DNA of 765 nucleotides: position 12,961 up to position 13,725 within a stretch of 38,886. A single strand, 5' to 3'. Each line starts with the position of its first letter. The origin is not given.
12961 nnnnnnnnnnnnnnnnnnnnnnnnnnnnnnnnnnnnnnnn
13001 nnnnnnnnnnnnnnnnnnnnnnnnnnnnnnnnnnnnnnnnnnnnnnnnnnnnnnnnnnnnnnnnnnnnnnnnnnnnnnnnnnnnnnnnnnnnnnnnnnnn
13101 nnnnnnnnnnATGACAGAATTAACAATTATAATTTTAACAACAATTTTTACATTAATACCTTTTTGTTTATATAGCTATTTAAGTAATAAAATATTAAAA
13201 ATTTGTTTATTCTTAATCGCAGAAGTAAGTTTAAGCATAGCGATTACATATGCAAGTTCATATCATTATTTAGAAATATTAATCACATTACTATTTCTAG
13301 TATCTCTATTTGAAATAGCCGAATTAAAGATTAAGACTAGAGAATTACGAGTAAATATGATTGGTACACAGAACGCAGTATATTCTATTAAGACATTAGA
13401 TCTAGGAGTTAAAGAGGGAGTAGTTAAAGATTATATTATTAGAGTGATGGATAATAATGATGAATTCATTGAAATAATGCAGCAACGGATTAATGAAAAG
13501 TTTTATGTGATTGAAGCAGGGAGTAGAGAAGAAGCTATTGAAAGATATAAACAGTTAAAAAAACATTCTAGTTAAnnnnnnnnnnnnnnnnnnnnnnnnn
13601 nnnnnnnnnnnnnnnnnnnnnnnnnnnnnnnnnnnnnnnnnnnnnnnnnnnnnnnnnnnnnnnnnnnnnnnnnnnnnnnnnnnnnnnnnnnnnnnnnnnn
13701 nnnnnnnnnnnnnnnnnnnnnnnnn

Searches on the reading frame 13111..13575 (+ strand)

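Call 64: search_protein_families(library=pfam, proteins=[window:13111-13575:+], max_evalue=0.001)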
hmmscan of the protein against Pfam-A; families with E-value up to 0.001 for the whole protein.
window:13111-13575:+ (154 aa): 1 family
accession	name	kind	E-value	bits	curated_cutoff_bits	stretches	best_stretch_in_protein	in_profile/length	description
PF07129.17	DUF1381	-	1.1e-06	28.6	27.2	1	118-147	15-44/44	Protein of unknown function (DUF1381)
